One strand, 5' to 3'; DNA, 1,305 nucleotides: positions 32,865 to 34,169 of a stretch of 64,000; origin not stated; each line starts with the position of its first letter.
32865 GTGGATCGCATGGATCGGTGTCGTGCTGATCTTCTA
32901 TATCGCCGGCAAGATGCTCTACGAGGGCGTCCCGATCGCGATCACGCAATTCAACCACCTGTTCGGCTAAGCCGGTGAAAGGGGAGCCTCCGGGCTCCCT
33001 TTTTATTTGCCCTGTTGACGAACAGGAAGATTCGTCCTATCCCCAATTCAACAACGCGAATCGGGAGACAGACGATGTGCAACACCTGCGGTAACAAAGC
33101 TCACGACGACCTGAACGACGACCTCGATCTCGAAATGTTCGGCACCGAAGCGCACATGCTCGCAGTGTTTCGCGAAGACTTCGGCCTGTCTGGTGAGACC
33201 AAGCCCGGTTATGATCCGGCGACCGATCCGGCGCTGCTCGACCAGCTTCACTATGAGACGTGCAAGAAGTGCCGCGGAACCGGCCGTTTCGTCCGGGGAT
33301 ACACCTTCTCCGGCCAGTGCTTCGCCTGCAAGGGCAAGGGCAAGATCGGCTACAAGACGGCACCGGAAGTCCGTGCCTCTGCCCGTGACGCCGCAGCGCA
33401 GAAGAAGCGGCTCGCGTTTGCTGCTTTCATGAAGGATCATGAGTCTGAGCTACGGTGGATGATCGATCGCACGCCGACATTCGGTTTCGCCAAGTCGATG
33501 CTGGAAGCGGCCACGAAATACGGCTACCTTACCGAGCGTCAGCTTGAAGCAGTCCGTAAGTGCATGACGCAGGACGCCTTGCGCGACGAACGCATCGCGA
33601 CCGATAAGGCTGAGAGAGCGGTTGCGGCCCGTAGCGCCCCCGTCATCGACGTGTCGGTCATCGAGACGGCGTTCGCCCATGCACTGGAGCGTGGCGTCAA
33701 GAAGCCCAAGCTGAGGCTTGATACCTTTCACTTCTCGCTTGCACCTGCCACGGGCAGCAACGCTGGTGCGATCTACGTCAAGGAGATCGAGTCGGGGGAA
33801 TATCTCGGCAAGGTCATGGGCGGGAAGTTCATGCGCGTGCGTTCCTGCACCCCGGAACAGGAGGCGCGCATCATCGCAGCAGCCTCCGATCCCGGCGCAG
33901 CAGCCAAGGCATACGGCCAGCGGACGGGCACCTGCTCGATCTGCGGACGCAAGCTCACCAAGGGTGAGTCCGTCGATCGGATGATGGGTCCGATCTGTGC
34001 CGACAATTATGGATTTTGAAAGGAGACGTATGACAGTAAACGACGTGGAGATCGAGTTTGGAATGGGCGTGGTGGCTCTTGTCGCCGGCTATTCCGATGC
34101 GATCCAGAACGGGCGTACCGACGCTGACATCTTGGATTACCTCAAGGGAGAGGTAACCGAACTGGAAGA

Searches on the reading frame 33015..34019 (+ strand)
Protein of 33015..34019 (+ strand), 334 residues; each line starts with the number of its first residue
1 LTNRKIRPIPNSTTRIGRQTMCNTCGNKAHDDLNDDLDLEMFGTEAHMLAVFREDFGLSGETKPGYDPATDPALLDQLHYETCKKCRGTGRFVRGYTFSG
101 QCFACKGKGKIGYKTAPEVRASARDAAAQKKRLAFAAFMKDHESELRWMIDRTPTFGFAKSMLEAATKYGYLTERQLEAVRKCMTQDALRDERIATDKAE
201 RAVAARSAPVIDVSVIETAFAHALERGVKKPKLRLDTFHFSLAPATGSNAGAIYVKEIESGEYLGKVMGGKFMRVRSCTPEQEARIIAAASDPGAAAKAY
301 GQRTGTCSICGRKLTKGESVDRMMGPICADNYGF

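Call 61: search_protein_families(library=pfam, proteins=[window:33015-34019:+], max_evalue=0.001)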
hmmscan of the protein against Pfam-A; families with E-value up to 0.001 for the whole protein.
window:33015-34019:+ (334 aa): 1 family
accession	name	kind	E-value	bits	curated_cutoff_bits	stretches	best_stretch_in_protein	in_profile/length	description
PF19474.4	DUF6011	-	2e-10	40.5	26.6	1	297-331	1-35/37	Family of unknown function (DUF6011)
